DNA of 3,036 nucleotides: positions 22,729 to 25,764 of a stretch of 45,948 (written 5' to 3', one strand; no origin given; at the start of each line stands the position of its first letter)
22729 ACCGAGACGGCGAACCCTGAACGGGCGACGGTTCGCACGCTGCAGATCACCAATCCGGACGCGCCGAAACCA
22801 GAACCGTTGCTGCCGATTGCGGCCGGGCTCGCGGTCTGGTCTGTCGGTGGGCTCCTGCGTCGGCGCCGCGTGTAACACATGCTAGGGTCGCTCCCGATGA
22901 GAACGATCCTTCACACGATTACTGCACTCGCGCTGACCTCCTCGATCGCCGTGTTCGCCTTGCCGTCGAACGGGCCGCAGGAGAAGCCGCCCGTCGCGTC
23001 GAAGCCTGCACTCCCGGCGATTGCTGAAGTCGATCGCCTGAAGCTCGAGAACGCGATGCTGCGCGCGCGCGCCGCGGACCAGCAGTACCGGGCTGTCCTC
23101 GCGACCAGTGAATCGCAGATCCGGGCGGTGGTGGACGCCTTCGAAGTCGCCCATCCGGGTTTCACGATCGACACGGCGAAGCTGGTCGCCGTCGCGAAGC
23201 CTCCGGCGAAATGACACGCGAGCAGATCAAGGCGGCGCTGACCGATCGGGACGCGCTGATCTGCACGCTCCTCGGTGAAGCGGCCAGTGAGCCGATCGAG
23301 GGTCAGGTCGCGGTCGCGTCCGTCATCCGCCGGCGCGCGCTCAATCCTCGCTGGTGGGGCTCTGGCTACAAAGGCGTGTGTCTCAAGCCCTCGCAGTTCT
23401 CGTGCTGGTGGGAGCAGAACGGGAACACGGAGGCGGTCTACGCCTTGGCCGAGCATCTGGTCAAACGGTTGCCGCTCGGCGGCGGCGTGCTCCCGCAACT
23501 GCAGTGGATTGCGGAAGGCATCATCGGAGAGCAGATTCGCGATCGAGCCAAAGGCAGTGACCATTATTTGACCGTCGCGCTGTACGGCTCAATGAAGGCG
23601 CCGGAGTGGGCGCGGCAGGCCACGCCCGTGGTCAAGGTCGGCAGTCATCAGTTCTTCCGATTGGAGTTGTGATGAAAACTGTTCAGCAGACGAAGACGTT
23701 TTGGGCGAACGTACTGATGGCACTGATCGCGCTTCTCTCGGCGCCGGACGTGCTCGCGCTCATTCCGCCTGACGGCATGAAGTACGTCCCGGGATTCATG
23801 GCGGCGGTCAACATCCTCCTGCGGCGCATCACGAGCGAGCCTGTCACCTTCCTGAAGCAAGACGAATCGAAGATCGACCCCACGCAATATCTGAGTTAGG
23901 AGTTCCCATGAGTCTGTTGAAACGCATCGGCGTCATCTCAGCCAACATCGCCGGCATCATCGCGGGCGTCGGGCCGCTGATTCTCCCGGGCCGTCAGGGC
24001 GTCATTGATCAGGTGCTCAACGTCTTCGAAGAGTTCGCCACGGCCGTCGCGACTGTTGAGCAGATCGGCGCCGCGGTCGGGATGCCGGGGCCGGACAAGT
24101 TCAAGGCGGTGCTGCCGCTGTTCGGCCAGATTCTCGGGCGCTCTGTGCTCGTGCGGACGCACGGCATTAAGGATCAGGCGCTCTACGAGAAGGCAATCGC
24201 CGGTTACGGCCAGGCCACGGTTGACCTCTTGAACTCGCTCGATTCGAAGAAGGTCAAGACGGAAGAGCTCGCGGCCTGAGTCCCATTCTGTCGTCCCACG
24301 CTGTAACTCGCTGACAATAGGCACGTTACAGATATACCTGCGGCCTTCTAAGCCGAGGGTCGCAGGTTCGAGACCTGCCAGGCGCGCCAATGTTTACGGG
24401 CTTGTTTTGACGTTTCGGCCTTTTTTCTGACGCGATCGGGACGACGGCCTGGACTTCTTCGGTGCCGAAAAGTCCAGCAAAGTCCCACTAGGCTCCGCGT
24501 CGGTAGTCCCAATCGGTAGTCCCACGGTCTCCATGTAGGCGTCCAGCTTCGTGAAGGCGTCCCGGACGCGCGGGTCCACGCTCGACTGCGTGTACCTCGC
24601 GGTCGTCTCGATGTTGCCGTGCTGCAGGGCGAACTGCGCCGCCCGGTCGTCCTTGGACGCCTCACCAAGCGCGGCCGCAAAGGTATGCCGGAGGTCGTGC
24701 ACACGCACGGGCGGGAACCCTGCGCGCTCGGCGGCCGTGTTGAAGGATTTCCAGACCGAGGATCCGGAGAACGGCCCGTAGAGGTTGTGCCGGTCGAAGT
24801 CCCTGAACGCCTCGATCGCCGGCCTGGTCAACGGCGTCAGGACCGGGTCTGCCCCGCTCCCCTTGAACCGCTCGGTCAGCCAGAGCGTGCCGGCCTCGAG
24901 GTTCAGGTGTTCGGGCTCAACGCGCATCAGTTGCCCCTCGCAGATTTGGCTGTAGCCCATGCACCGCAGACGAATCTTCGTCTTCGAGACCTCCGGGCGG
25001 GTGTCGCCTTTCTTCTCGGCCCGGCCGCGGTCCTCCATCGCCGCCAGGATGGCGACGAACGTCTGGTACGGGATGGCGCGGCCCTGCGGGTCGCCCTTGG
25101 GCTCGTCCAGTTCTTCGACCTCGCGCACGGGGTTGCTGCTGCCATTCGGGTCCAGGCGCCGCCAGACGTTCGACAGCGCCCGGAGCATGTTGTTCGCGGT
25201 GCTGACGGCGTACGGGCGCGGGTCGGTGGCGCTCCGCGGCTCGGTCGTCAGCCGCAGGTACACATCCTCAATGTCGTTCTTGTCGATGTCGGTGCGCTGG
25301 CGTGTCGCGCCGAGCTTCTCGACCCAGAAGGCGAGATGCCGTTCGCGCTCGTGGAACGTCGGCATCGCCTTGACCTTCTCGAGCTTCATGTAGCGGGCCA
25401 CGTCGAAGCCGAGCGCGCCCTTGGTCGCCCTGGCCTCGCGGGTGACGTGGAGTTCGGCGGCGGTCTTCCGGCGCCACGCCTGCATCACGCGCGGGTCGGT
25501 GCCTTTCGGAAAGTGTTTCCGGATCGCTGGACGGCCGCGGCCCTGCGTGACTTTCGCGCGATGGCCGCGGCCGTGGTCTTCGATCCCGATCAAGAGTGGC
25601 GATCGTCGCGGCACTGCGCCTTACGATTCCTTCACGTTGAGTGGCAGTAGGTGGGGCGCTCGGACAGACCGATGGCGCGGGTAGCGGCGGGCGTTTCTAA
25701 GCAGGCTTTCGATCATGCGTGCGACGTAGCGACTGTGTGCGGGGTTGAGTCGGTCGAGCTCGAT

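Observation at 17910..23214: Fibre-position cluster of five proteins with signal-peptide-like N-termini, one ending in a PEP-CTERM exosortase sorting signal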

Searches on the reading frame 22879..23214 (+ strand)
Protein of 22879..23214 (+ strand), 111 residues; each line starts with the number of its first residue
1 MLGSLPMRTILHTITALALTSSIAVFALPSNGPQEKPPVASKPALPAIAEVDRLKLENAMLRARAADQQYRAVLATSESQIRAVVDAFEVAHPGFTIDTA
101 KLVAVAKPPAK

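Call 5: search_protein_families(library=ncbifam, proteins=[window:22879-23214:+], max_evalue=1)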
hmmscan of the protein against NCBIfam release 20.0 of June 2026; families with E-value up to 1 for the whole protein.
window:22879-23214:+ (111 aa): 0 families

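Call 6: search_protein_families(library=pfam, proteins=[window:22879-23214:+], max_evalue=1)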
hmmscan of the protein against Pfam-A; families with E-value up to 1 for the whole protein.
window:22879-23214:+ (111 aa): 0 families

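Call 7: search_protein_families(library=phrogs, proteins=[window:22879-23214:+], max_evalue=0.1)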
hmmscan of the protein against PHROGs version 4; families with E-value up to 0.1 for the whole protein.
window:22879-23214:+ (111 aa): 0 families

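Call 108: find_related_loci(query=A7, collection=metagenome_contigs, flank=10000)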
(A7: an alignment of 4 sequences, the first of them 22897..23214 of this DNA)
Query A7 (105 aa) in metagenome_contigs; peptide patterns used: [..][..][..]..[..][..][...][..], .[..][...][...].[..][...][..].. (x = any residue, [..] = any of these).
600 stretches matched a pattern (row limit reached: there are more); 1 encode a relative of the query (tblastn E <= 1e-3); 1 distinct loci.
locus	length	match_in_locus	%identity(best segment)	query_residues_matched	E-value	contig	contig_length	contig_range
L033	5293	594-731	37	31-76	1e-6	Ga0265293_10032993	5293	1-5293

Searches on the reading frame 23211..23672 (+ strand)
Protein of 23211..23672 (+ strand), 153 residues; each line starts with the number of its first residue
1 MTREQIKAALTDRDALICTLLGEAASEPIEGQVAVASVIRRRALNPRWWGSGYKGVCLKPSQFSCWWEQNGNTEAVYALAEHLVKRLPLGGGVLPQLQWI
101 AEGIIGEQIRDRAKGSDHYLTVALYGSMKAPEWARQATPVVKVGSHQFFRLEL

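Call 5: search_protein_families(library=ncbifam, proteins=[window:23211-23672:+], max_evalue=1)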
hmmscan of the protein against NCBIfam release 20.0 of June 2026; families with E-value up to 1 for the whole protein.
window:23211-23672:+ (153 aa): 1 family
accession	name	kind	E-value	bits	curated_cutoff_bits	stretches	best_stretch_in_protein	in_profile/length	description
TIGR02869.1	spore_SleB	equivalog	4.8e-06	26.6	236.5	1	11-65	87-140/201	spore cortex-lytic enzyme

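Call 6: search_protein_families(library=pfam, proteins=[window:23211-23672:+], max_evalue=1)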
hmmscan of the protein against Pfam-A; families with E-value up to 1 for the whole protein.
window:23211-23672:+ (153 aa): 1 family
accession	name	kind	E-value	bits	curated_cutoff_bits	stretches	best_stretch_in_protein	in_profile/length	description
PF07486.17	Hydrolase_2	-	1.3e-12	48.7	27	1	26-149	1-100/100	Cell Wall Hydrolase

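Call 7: search_protein_families(library=phrogs, proteins=[window:23211-23672:+], max_evalue=0.1)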
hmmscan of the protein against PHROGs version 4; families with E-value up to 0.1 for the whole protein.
window:23211-23672:+ (153 aa): 4 families
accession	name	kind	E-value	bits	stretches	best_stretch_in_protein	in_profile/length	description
phrog_15649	-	lysis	8e-14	51.6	1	3-74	221-291/1079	endolysin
phrog_938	-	lysis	2.1e-13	49.3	1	3-150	43-171/2185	endolysin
phrog_14642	-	lysis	3.1e-05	24.6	1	4-65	94-154/215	endolysin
phrog_30550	-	unknown function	0.00027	21.6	1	5-86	81-164/220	-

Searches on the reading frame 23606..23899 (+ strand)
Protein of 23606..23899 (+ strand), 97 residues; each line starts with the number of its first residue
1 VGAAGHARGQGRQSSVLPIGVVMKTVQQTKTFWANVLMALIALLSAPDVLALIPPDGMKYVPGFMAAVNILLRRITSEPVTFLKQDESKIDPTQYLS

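Call 5: search_protein_families(library=ncbifam, proteins=[window:23606-23899:+], max_evalue=1)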
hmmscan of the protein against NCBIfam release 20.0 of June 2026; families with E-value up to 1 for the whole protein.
window:23606-23899:+ (97 aa): 0 families

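Call 6: search_protein_families(library=pfam, proteins=[window:23606-23899:+], max_evalue=1)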
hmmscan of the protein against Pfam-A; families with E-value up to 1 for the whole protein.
window:23606-23899:+ (97 aa): 1 family
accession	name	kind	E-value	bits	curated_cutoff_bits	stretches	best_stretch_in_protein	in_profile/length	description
PF25612.1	DUF7940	-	0.00095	20.1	27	1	30-72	10-51/63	Family of unknown function (DUF7940)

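Call 7: search_protein_families(library=phrogs, proteins=[window:23606-23899:+], max_evalue=0.1)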
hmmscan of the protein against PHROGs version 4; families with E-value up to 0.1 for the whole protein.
window:23606-23899:+ (97 aa): 1 family
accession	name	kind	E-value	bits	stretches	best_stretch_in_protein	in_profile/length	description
phrog_1356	-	lysis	0.0055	17.9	1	32-80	59-119/135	holin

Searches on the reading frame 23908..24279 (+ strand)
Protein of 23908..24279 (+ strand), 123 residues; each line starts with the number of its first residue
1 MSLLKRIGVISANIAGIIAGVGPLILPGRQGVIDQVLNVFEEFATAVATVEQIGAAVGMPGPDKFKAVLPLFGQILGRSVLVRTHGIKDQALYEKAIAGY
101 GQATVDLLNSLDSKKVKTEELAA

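Call 5: search_protein_families(library=ncbifam, proteins=[window:23908-24279:+], max_evalue=1)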
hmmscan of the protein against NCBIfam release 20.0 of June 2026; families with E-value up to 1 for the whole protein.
window:23908-24279:+ (123 aa): 0 families

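Call 6: search_protein_families(library=pfam, proteins=[window:23908-24279:+], max_evalue=1)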
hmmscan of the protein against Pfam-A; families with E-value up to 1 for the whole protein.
window:23908-24279:+ (123 aa): 0 families

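Call 7: search_protein_families(library=phrogs, proteins=[window:23908-24279:+], max_evalue=0.1)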
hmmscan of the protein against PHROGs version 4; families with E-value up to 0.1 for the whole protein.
window:23908-24279:+ (123 aa): 0 families

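Call 105: find_related_loci(query=window:23908-24279:+, collection=metagenome_contigs, flank=10000)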
Query window:23908-24279:+ (123 aa) in metagenome_contigs; peptide patterns used: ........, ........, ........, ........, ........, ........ (x = any residue, [..] = any of these).
600 stretches matched a pattern, but none encodes a relative of the query by tblastn (E <= 1e-3).

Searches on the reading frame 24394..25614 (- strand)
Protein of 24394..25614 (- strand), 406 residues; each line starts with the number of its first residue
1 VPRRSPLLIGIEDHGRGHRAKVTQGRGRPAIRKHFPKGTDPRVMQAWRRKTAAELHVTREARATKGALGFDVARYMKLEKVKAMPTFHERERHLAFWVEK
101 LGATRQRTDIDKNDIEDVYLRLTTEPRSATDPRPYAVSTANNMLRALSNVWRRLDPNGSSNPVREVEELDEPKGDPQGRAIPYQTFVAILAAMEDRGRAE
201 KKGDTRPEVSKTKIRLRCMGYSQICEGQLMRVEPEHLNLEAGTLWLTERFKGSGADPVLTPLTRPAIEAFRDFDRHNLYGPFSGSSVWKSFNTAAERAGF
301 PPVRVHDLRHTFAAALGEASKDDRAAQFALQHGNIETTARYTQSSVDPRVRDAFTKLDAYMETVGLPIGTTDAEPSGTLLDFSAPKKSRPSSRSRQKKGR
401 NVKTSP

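Call 9: search_protein_families(library=phrogs, proteins=[window:24394-25614:-], max_evalue=0.001)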
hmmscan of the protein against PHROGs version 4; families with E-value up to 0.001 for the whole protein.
window:24394-25614:- (406 aa): 2 families
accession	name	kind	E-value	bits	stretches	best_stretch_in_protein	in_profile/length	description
phrog_1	-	integration and excision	7.6e-21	76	1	85-371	185-461/611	integrase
phrog_216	-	integration and excision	3.6e-13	50.3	1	261-347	126-227/301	integrase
